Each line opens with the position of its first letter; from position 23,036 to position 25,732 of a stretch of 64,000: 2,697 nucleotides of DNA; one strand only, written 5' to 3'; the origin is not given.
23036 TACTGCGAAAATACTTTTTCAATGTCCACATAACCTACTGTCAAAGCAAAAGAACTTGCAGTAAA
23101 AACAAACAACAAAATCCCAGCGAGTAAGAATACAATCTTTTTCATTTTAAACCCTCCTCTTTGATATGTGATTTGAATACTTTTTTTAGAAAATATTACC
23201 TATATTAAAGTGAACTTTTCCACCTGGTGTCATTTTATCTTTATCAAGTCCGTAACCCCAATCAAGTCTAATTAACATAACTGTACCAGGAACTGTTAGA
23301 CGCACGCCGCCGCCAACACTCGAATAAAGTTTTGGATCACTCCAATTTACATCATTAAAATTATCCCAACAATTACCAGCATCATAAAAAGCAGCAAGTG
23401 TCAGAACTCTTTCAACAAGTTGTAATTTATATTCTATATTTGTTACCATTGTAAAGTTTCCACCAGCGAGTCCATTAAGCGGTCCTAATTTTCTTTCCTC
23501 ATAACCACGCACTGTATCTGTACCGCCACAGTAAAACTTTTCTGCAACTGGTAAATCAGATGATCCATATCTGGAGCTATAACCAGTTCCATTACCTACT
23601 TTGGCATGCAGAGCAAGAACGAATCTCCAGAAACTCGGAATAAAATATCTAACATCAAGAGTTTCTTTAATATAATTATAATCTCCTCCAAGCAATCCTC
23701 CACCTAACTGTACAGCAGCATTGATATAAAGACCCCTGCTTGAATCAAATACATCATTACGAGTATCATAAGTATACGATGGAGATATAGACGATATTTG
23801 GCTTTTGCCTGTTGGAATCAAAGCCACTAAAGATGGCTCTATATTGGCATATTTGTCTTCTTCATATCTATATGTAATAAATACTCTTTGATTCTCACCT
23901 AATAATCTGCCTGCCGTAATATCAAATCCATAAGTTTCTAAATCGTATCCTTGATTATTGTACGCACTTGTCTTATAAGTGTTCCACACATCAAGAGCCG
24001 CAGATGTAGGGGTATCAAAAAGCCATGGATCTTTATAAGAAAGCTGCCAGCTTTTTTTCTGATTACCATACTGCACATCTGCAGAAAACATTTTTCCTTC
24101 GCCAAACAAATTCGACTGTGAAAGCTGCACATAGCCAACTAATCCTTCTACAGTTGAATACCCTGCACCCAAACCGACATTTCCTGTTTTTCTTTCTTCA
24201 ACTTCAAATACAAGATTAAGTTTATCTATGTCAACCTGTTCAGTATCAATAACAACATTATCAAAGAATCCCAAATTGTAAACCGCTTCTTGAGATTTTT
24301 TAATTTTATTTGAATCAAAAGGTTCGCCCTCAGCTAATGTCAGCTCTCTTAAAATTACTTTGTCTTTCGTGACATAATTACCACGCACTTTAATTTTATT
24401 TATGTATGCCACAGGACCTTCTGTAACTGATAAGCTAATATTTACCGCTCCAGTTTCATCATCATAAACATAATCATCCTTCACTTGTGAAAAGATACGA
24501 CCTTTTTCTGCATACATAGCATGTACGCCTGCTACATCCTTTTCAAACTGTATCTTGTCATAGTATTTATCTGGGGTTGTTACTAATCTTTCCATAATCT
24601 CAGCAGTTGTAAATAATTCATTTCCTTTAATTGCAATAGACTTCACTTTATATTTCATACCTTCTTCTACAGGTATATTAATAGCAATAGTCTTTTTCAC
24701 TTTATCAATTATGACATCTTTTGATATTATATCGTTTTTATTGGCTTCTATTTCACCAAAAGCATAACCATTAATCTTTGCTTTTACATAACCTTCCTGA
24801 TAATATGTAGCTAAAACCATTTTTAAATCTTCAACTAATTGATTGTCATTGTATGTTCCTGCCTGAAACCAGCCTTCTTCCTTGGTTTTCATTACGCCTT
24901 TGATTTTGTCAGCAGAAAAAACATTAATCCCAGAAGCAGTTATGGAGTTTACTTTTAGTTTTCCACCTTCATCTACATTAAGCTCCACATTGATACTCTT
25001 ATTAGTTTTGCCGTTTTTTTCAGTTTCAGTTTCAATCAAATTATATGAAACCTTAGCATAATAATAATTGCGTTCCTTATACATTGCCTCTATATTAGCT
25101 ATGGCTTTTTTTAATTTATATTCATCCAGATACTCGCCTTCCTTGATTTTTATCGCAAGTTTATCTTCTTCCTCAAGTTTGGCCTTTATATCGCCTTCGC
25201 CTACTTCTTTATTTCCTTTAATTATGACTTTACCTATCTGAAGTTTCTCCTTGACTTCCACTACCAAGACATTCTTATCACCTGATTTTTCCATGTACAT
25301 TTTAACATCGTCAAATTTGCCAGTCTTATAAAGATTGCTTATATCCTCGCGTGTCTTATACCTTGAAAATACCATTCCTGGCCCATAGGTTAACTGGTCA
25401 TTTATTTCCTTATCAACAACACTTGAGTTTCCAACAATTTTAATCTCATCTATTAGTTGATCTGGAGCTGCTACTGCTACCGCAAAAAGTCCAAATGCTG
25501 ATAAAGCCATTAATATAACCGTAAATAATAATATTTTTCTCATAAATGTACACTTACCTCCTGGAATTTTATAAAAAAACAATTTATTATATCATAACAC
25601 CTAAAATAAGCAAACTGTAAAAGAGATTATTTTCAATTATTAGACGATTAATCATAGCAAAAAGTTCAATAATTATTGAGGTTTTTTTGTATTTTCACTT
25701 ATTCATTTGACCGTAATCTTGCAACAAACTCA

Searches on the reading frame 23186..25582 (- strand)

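Call 31: search_protein_families(library=pfam, proteins=[window:23186-25582:-], max_evalue=0.001)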
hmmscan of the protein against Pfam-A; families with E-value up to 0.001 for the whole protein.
window:23186-25582:- (798 aa): 4 families
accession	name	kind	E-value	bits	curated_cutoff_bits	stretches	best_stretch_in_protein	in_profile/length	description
PF01103.29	Omp85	-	8e-56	190.3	24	1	491-798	1-325/325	Omp85 superfamily domain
PF07244.20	POTRA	-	1.6e-46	157.4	21.3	5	393-464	2-79/79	Surface antigen variable number repeat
PF08478.15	POTRA_1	-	1.5e-06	28.8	23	0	312-341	2-31/69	POTRA domain, FtsQ-type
PF03865.19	ShlB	-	0.00014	21.9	22.7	1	668-759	225-308/311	Haemolysin secretion/activation protein ShlB/FhaC/HecB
